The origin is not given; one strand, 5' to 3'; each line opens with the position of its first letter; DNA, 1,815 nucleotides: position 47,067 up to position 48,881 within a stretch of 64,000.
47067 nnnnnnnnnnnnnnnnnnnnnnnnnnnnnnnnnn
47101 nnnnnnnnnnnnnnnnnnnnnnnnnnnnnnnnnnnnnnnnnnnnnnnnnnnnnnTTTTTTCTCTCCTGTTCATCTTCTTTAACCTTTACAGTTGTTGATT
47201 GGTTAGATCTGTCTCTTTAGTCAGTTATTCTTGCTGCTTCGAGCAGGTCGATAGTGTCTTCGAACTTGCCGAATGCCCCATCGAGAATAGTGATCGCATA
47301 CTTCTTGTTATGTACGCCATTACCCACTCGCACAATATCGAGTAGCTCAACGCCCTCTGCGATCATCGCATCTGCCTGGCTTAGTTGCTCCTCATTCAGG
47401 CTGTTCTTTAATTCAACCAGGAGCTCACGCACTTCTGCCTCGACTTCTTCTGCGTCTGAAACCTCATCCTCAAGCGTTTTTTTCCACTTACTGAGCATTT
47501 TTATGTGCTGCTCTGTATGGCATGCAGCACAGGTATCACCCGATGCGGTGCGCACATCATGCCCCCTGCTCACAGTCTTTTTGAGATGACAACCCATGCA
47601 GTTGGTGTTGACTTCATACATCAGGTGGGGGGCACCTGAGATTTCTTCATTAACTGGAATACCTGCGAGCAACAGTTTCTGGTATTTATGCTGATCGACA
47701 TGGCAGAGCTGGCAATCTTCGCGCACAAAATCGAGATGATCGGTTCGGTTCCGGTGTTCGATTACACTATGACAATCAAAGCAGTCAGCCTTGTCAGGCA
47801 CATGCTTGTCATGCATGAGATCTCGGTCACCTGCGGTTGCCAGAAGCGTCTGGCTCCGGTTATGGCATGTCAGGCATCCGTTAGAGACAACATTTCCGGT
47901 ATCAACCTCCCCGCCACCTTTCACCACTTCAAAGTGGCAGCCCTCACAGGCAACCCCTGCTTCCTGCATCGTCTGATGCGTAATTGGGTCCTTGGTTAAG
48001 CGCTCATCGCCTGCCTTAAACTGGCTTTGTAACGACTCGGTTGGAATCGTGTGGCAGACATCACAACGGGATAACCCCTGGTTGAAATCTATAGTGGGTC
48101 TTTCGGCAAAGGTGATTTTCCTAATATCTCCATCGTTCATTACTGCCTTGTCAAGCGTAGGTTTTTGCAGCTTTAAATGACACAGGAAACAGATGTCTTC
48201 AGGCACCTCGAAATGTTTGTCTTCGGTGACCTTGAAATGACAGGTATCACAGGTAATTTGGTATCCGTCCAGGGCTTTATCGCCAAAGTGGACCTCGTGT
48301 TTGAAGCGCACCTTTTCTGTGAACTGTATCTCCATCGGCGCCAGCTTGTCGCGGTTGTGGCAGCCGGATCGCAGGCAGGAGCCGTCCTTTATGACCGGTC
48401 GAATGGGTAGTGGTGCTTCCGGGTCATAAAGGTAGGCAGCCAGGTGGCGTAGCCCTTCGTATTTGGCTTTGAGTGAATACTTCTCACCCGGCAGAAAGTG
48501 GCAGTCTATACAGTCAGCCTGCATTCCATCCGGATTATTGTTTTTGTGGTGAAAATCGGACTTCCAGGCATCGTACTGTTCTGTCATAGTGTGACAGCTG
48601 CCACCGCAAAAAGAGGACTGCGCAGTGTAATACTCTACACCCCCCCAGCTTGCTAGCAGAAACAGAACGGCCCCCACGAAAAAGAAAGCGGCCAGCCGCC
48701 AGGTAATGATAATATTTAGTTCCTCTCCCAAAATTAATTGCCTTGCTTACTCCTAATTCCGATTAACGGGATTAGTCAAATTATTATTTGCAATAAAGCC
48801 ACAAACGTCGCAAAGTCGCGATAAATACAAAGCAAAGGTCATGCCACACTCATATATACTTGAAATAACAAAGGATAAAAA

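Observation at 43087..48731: Unassigned Mo-oxidoreductase operon using a 12-haem membrane cytochrome c in place of a PsrC/NrfD anchor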

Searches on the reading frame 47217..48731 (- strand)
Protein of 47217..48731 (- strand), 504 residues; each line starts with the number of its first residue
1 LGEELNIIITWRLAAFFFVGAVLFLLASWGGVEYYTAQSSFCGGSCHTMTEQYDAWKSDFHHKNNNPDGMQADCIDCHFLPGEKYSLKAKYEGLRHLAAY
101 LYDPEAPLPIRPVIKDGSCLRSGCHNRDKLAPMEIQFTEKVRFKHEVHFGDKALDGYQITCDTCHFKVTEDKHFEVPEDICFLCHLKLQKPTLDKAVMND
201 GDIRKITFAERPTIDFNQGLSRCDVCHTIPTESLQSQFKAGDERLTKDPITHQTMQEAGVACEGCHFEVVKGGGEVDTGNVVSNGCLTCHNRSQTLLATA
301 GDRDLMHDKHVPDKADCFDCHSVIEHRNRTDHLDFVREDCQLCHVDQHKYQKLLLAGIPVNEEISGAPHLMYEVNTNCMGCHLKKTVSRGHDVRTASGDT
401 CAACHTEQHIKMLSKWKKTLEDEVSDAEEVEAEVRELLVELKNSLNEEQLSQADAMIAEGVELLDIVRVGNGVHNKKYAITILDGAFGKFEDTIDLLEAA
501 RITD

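Call 3: search_protein_families(library=pfam, proteins=[window:47217-48731:-], max_evalue=0.01)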
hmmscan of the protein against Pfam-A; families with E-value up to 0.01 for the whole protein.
window:47217-48731:- (504 aa): 3 families
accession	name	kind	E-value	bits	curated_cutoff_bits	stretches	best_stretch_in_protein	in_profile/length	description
PF03264.19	Cytochrom_NNT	-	4.3e-18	66.1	24.1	2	15-97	13-91/174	NapC/NirT cytochrome c family, N-terminal region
PF14537.11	Cytochrom_c3_2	-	2.7e-13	50.6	25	2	256-344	3-78/79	Cytochrome c3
PF14522.11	Cytochrome_C7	-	3.9e-11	43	24.8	1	252-322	5-67/67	Cytochrome c7 and related cytochrome c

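Call 4: search_protein_families(library=ncbifam, proteins=[window:47217-48731:-], max_evalue=0.01)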
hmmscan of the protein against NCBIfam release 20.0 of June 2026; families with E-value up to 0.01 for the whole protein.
window:47217-48731:- (504 aa): 5 families
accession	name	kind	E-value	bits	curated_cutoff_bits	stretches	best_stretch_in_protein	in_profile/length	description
TIGR03153.1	cytochr_NrfH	equivalog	4.8e-15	55.8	134.2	2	15-106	4-87/138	cytochrome c nitrite reductase small subunit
NF011606.0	PRK15032.1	equivalog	8.8e-07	28.4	455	1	26-94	33-97/390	pentaheme c-type cytochrome TorC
NF007906.0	PRK10617.1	equivalog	3.6e-05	23.7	349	1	16-79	32-92/200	cytochrome c-type protein NapC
TIGR02161.1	napC_nirT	subfamily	0.00029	20.8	310.6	1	18-79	25-83/185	periplasmic nitrate (or nitrite) reductase c-type cytochrome, NapC/NirT family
TIGR03508.1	decahem_SO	subfamily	0.00054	19.5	192.2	0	222-410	4-179/258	DmsE family decaheme c-type cytochrome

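Call 15: search_solved_structures(query=window:47217-48731:-, max_evalue=1, show_alignments=2)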
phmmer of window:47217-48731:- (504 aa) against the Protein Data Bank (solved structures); distinct sequences matched with E-value up to 1: 1.
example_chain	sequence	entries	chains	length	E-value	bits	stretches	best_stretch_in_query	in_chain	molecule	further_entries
6f1y_j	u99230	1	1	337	0.62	11.9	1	279-339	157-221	Cytoplasmic dynein 1 light intermediate chain 2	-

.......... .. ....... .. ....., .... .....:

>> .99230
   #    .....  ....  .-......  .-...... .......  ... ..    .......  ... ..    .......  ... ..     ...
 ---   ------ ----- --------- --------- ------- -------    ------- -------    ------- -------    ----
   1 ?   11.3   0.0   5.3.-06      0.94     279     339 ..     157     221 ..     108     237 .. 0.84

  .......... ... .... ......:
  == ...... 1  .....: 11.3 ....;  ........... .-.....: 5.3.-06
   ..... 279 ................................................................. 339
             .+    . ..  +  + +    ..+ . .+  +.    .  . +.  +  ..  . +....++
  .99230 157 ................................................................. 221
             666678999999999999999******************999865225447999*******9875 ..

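Call 63: find_homologous_proteins(query=window:47217-48731:-, max_evalue=1e-10)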
Query window:47217-48731:- (504 aa): 648 proteins with E <= 1e-10 among 8000 candidates; the best 120 are listed.
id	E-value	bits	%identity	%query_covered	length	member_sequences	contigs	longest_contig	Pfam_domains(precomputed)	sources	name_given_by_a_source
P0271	0.0e+0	1071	89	100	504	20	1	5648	PF14537.12,PF03264.20,PF14522.12,PF22113.2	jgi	jgi:nitrate/TMAO reductase-like tetraheme cytochrome c subunit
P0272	0.0e+0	1050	87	100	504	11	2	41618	PF14537.12,PF03264.20,PF14522.12,PF22113.2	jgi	-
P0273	0.0e+0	1035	86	99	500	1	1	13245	PF14537.12,PF03264.20,PF14522.12,PF22113.2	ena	-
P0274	0.0e+0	1034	85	100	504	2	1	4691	PF14537.12,PF03264.20,PF14522.12,PF22113.2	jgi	-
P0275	0.0e+0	1033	86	99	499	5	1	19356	PF14537.12,PF03264.20,PF14522.12,PF22113.2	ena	-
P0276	0.0e+0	1032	86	99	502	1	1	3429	PF14537.12,PF03264.20,PF14522.12,PF22113.2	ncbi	-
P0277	0.0e+0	1022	84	99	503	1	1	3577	PF14537.12,PF03264.20,PF14522.12,PF22113.2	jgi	jgi:nitrate/TMAO reductase-like tetraheme cytochrome c subunit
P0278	0.0e+0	1019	84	99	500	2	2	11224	PF14537.12,PF03264.20,PF14522.12,PF22113.2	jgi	-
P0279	1.5e-294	996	82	99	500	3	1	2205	PF14537.12,PF03264.20,PF14522.12,PF22113.2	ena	-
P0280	4.4e-292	987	81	100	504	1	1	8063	PF14537.12,PF03264.20,PF14522.12,PF22113.2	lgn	-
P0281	7.1e-292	987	81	100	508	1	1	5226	PF14537.12,PF03264.20,PF14522.12,PF22113.2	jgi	jgi:nitrate/TMAO reductase-like tetraheme cytochrome c subunit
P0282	2.6e-290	982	81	98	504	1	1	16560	PF14537.12,PF03264.20,PF14522.12,PF22113.2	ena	-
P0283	1.8e-289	979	80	100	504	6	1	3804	PF14537.12,PF03264.20,PF14522.12,PF22113.2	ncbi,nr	ncbi:MAG: NapC/NirT family cytochrome c [Candidatus Thiodiazotropha sp. (ex Semelilucina semeliformi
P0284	6.5e-287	970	78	100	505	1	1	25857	PF14537.12,PF03264.20,PF14522.12,PF22113.2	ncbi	-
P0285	1.3e-286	969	81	99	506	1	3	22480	PF14537.12,PF03264.20,PF14522.12,PF22113.2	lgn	-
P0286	1.2e-284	963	79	100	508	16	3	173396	PF14537.12,PF03264.20,PF14522.12,PF22113.2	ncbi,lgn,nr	ncbi:MAG: NapC/NirT family cytochrome c [Candidatus Thiodiazotropha sp.]|nr:NapC/NirT family cytochr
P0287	2.6e-283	958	79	100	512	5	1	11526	PF14537.12,PF03264.20,PF14522.12,PF22113.2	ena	-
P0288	2.8e-283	958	78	98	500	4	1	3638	PF14537.12,PF03264.20,PF14522.12,PF22113.2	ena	-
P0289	3.5e-283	958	77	99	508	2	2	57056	PF14537.12,PF03264.20,PF14522.12,PF22113.2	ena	-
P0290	4.2e-283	958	78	100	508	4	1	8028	PF14537.12,PF03264.20,PF14522.12,PF22113.2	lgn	-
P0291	6.3e-283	957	78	100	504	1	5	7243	PF14537.12,PF03264.20,PF14522.12,PF22113.2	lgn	-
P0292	7.2e-282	954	79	98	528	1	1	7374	PF14537.12,PF03264.20,PF14522.12,PF22113.2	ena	-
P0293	7.4e-282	954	78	98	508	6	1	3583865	PF14537.12,PF03264.20,PF14522.12,PF22113.2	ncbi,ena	-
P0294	2.2e-281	952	77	100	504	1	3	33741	PF14537.12,PF03264.20,PF14522.12,PF22113.2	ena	-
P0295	2.4e-281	952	77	99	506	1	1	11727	PF14537.12,PF03264.20,PF14522.12,PF22113.2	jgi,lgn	-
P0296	3.1e-281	952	78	99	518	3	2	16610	PF14537.12,PF03264.20,PF14522.12,PF22113.2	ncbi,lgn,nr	ncbi:MAG: NapC/NirT family cytochrome c [Candidatus Thiodiazotropha sp. (ex Dulcina madagascariensis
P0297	4.1e-281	951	78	99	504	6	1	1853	PF14537.12,PF03264.20,PF14522.12,PF22113.2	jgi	-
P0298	2.9e-280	948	77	100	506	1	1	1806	PF14537.12,PF03264.20,PF14522.12,PF22113.2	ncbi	-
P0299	4.8e-280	948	78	100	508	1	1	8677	PF14537.12,PF03264.20,PF14522.12,PF22113.2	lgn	-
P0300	6.4e-280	947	78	98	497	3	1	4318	PF14537.12,PF03264.20,PF14522.12,PF22113.2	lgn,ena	-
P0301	1.3e-279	946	78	99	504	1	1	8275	PF14537.12,PF03264.20,PF14522.12,PF22113.2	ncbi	-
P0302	1.6e-279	946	79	97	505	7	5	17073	PF14537.12,PF03264.20,PF14522.12,PF22113.2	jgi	jgi:nitrate/TMAO reductase-like tetraheme cytochrome c subunit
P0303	2.6e-279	945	77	98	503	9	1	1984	PF14537.12,PF03264.20,PF14522.12,PF22113.2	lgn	-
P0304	3.0e-279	945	78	98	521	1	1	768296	PF14537.12,PF03264.20,PF14522.12,PF22113.2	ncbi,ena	-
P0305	5.3e-278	941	78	98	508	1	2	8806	PF14537.12,PF03264.20,PF14522.12,PF22113.2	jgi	-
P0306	6.5e-278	941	78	100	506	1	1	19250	PF14537.12,PF03264.20,PF14522.12,PF22113.2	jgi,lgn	jgi:nitrate/TMAO reductase-like tetraheme cytochrome c subunit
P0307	6.9e-278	941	79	98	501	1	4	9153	PF14537.12,PF03264.20,PF14522.12,PF22113.2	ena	-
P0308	1.5e-277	940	77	98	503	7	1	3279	PF14537.12,PF03264.20,PF14522.12,PF22113.2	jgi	jgi:nitrate/TMAO reductase-like tetraheme cytochrome c subunit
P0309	2.5e-277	939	77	99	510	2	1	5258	PF14537.12,PF03264.20,PF14522.12,PF22113.2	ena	-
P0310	6.9e-277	937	76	99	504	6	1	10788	PF14537.12,PF03264.20,PF14522.12,PF22113.2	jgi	jgi:nitrate/TMAO reductase-like tetraheme cytochrome c subunit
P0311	1.0e-276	937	78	98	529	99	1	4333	PF14537.12,PF03264.20,PF14522.12,PF22113.2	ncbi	ncbi:MAG: cytochrome C [gamma proteobacterium symbiont of Ctena orbiculata]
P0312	1.0e-276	937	77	97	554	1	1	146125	PF14537.12,PF03264.20,PF14522.12,PF22113.2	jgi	jgi:nitrate/TMAO reductase-like tetraheme cytochrome c subunit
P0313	2.3e-275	932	77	97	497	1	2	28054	PF14537.12,PF03264.20,PF14522.12,PF22113.2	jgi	-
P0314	3.9e-275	931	77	97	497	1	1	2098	PF14537.12,PF03264.20,PF14522.12,PF22113.2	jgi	jgi:nitrate/TMAO reductase-like tetraheme cytochrome c subunit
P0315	7.8e-275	931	76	98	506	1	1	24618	PF14537.12,PF03264.20,PF14522.12,PF22113.2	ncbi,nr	ncbi:MAG: cytochrome C [Gammaproteobacteria bacterium]|nr:cytochrome C [Gammaproteobacteria bacteriu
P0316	1.4e-274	930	76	100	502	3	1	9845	PF14537.12,PF03264.20,PF14522.12,PF22113.2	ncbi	-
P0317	2.1e-274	929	77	97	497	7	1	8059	PF14537.12,PF03264.20,PF14522.12,PF22113.2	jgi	jgi:nitrate/TMAO reductase-like tetraheme cytochrome c subunit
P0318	2.5e-274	929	78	97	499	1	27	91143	PF14537.12,PF03264.20,PF14522.12,PF22113.2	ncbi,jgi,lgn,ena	jgi:nitrate/TMAO reductase-like tetraheme cytochrome c subunit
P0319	2.5e-274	929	76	100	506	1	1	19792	PF14537.12,PF03264.20,PF14522.12,PF22113.2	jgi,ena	-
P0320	3.0e-274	929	78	97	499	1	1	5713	PF14537.12,PF03264.20,PF14522.12,PF22113.2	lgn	-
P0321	5.4e-274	928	76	99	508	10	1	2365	PF14537.12,PF03264.20,PF14522.12,PF22113.2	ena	-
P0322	6.5e-274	927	75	99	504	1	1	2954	PF14537.12,PF03264.20,PF14522.12,PF22113.2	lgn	-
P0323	1.5e-273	926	77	97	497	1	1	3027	PF14537.12,PF03264.20,PF14522.12,PF22113.2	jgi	jgi:nitrate/TMAO reductase-like tetraheme cytochrome c subunit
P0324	1.6e-272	923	76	99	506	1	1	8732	PF14537.12,PF03264.20,PF14522.12,PF22113.2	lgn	-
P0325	3.0e-272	922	76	97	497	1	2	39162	PF14537.12,PF03264.20,PF14522.12,PF22113.2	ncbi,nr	ncbi:MAG: cytochrome C [Gammaproteobacteria bacterium]|nr:cytochrome C [Gammaproteobacteria bacteriu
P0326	4.0e-272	922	75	98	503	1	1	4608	PF14537.12,PF03264.20,PF14522.12,PF22113.2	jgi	-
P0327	6.2e-272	921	79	95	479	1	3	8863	PF14537.12,PF03264.20,PF14522.12,PF22113.2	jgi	-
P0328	6.9e-272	921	75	99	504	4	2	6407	PF14537.12,PF03264.20,PF14522.12,PF22113.2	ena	-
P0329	1.3e-271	920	76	99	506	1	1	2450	PF14537.12,PF03264.20,PF14522.12,PF22113.2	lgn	-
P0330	2.0e-271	919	77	97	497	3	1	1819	PF14537.12,PF03264.20,PF14522.12,PF22113.2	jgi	jgi:nitrate/TMAO reductase-like tetraheme cytochrome c subunit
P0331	3.1e-271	919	75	99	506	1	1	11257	PF14537.12,PF03264.20,PF14522.12,PF22113.2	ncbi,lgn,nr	ncbi:MAG: NapC/NirT family cytochrome c [Candidatus Thiodiazotropha sp. (ex Epidulcina cf. delphinae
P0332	3.2e-271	919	75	98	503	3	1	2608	PF14537.12,PF03264.20,PF14522.12,PF22113.2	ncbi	-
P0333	4.6e-271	918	79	95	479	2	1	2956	PF14537.12,PF03264.20,PF14522.12,PF22113.2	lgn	-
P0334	7.2e-271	917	75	100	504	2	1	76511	PF14537.12,PF03264.20,PF14522.12,PF22113.2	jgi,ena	-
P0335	1.3e-270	917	78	96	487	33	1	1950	PF14537.12,PF03264.20,PF14522.12,PF22113.2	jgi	-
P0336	1.4e-270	916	74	99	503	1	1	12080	PF14537.12,PF03264.20,PF14522.12,PF22113.2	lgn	-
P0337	1.6e-270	916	75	99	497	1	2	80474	PF14537.12,PF03264.20,PF14522.12,PF22113.2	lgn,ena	-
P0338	1.6e-270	916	75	99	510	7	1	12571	PF14537.12,PF03264.20,PF14522.12,PF22113.2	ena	-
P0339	2.2e-270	916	76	97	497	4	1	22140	PF14537.12,PF03264.20,PF14522.12,PF22113.2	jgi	-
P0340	2.9e-270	915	74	98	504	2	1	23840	PF14537.12,PF03264.20,PF14522.12,PF22113.2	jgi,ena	-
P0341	1.9e-269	913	74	99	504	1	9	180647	PF14537.12,PF03264.20,PF14522.12,PF22113.2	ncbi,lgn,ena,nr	ncbi:MAG: NapC/NirT family cytochrome c [Gammaproteobacteria bacterium]|nr:NapC/NirT family cytochro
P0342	2.4e-269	912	76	98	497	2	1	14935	PF14537.12,PF03264.20,PF14522.12,PF22113.2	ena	-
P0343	4.2e-269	912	75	98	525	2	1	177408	PF14537.12,PF03264.20,PF14522.12,PF22113.2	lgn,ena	-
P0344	5.3e-269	911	74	99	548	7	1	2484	PF14537.12,PF03264.20,PF14522.12,PF22113.2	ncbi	-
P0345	7.1e-269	911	78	95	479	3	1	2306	PF14537.12,PF03264.20,PF22113.2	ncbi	-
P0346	1.4e-268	910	75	98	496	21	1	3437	PF14537.12,PF03264.20,PF14522.12,PF22113.2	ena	-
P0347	1.7e-268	910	75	100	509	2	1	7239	PF14537.12,PF03264.20,PF14522.12,PF22113.2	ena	-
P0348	2.3e-268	909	75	98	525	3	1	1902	PF14537.12,PF03264.20,PF14522.12,PF22113.2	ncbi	ncbi:MAG: NapC/NirT family cytochrome c, partial [Candidatus Thiodiazotropha sp. 6PDIVS]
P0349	2.3e-268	909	75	98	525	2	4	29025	PF14537.12,PF03264.20,PF14522.12,PF22113.2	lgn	-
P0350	2.6e-268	909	76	97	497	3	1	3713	PF14537.12,PF03264.20,PF14522.12,PF22113.2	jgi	jgi:nitrate/TMAO reductase-like tetraheme cytochrome c subunit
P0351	5.6e-268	908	75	97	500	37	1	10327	PF14537.12,PF03264.20,PF14522.12,PF22113.2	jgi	jgi:nitrate/TMAO reductase-like tetraheme cytochrome c subunit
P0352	8.0e-268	907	82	90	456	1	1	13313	PF14537.12,PF03264.20,PF14522.12,PF22113.2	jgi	-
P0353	1.1e-267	907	75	99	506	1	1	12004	PF14537.12,PF03264.20,PF14522.12,PF22113.2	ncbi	-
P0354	1.4e-267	907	77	96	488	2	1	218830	PF14537.12,PF03264.20,PF14522.12,PF22113.2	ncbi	ncbi:MAG: cytochrome c3 family protein [Sedimenticola sp.]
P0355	9.0e-267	904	77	95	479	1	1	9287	PF14537.12,PF03264.20,PF14522.12,PF22113.2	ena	-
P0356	1.0e-266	904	75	98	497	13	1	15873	PF14537.12,PF03264.20,PF14522.12,PF22113.2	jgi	jgi:nitrate/TMAO reductase-like tetraheme cytochrome c subunit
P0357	2.7e-266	902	77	95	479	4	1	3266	PF14537.12,PF03264.20,PF14522.12,PF22113.2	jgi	-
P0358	3.6e-266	902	76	95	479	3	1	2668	PF14537.12,PF03264.20,PF14522.12,PF22113.2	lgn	-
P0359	3.6e-265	899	74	97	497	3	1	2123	PF14537.12,PF03264.20,PF14522.12,PF22113.2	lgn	-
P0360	1.1e-264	897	73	99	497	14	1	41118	PF14537.12,PF03264.20,PF14522.12,PF22113.2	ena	-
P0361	1.2e-264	897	77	95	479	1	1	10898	PF14537.12,PF03264.20,PF14522.12,PF22113.2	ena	-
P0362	1.6e-264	897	78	93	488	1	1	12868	PF14537.12,PF03264.20,PF14522.12,PF22113.2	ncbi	ncbi:MAG: NapC/NirT family cytochrome c, partial [Sedimenticola sp.]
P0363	1.6e-264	897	76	95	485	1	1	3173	PF14537.12,PF03264.20,PF14522.12,PF22113.2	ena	-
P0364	3.2e-264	896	76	95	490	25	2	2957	PF09699.16,PF14537.12,PF03264.20,PF14522.12,PF22113.2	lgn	-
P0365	5.0e-264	895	77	95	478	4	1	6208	PF14537.12,PF03264.20,PF14522.12,PF22113.2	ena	-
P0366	1.2e-263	894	74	99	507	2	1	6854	PF14537.12,PF03264.20,PF14522.12,PF22113.2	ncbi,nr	ncbi:MAG: cytochrome C [Gammaproteobacteria bacterium]|nr:cytochrome C [Gammaproteobacteria bacteriu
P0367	2.3e-263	893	87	86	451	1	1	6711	PF14537.12,PF03264.20,PF14522.12,PF22113.2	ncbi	-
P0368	7.3e-263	891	74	98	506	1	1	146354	PF14537.12,PF03264.20,PF14522.12,PF22113.2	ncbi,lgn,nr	ncbi:MAG: NapC/NirT family cytochrome c [Candidatus Thiodiazotropha sp. (ex Monitilora ramsayi)]|nr:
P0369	1.2e-262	890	76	95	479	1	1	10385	PF14537.12,PF03264.20,PF14522.12,PF22113.2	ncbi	-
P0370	2.2e-262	889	76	96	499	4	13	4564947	PF14537.12,PF03264.20,PF14522.12,PF22113.2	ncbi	ncbi:MAG: NapC/NirT family cytochrome c [Candidatus Sedimenticola sp. (ex Thyasira tokunagai)]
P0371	3.6e-262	889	74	98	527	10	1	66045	PF14537.12,PF03264.20,PF14522.12,PF22113.2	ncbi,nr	ncbi:MAG: NapC/NirT family cytochrome c [Candidatus Thiodiazotropha sp. 'RUGA']|nr:NapC/NirT family 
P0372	1.2e-261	887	75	95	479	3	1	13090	PF14537.12,PF03264.20,PF14522.12,PF22113.2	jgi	-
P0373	5.7e-261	885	72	99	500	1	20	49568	PF14537.12,PF03264.20,PF14522.12,PF22113.2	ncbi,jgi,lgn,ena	-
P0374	1.0e-260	884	75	96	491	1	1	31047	PF14537.12,PF03264.20,PF14522.12,PF22113.2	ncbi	-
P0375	1.6e-260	883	72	98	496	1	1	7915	PF14537.12,PF03264.20,PF14522.12,PF22113.2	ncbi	-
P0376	1.8e-259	880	71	99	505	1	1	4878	PF14537.12,PF03264.20,PF14522.12,PF22113.2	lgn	-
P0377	1.1e-258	877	71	99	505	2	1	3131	PF14537.12,PF03264.20,PF14522.12,PF22113.2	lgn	-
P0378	3.4e-258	876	72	99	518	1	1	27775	PF14537.12,PF03264.20,PF14522.12,PF22113.2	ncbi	-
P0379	2.1e-257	873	72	99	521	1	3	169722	PF14537.12,PF03264.20,PF14522.12,PF22113.2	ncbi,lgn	ncbi:MAG: NapC/NirT family cytochrome c [Sedimenticola sp.]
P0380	7.2e-257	871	72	98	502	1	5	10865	PF14537.12,PF03264.20,PF14522.12,PF22113.2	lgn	-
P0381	2.9e-254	863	74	98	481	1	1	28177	PF14537.12,PF03264.20,PF14522.12,PF22113.2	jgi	jgi:nitrate/TMAO reductase-like tetraheme cytochrome c subunit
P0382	5.0e-254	862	73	97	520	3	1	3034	PF14537.12,PF03264.20,PF14522.12,PF22113.2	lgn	-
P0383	1.2e-251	854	74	94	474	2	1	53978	PF14537.12,PF03264.20,PF14522.12,PF22113.2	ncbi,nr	ncbi:MAG: cytochrome C [Gammaproteobacteria bacterium]|nr:cytochrome C [Gammaproteobacteria bacteriu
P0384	2.7e-247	840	76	90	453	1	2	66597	PF14537.12,PF03264.20,PF14522.12,PF22113.2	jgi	-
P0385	3.6e-245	833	70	99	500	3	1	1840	PF14537.12,PF03264.20,PF14522.12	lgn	-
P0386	1.3e-243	828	69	99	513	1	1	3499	PF14537.12,PF03264.20,PF14522.12,PF22113.2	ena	-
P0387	2.6e-243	827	70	98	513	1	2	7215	PF14537.12,PF03264.20,PF14522.12,PF22113.2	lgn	-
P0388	2.0e-242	824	69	99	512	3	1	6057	PF14537.12,PF03264.20,PF14522.12,PF22113.2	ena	-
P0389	5.5e-241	819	70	98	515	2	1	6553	PF14537.12,PF03264.20,PF14522.12,PF22113.2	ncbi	-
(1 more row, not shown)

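Call 77: predict_structure(alignment_id=A2)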
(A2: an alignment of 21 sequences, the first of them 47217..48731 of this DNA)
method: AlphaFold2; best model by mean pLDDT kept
length: 504 residues; sequences in the alignment: 21
mean_pLDDT: 41.2   pTM: 0.29
mean pLDDT of the five models: 41.2, 39.7, 39.3, 38.5, 37.2
residues with pLDDT >= 90: 17; 70-90: 67; 50-70: 28; < 50: 392
segments of 3 or more residues with pLDDT < 50: 1-6, 30-63, 65-409, 470-475
pLDDT, mean of each block of 10 residues (from residue 1): 50 82 75 32 32 43 43 34 40 39 33 27 32 24 23 26 26 27 23 27 30 25 25 34 40 41 25 24 24 28 26 27 27 29 32 33 30 29 28 29 40 63 81 91 89 88 70 50 75 85 57
secondary structure, 60 per line:
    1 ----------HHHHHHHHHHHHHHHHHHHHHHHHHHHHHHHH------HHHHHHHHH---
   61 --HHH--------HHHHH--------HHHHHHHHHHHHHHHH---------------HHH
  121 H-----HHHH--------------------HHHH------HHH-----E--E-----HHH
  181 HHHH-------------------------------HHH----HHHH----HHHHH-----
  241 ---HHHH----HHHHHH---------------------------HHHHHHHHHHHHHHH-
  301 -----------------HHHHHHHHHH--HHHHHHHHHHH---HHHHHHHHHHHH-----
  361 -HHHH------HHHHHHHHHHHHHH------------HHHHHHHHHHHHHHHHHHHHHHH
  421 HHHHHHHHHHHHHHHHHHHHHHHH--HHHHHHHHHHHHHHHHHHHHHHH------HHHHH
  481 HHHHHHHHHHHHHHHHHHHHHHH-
elements in order: H11-42 H49-57 H74-78 H87-102 H118-121 H127-130 H151-154 H178-184 H223-226 H231-235 H244-247 H252-257 H285-299 H318-327 H330-340 H344-355 H362-365 H372-385 H398-444 H447-469 H476-503
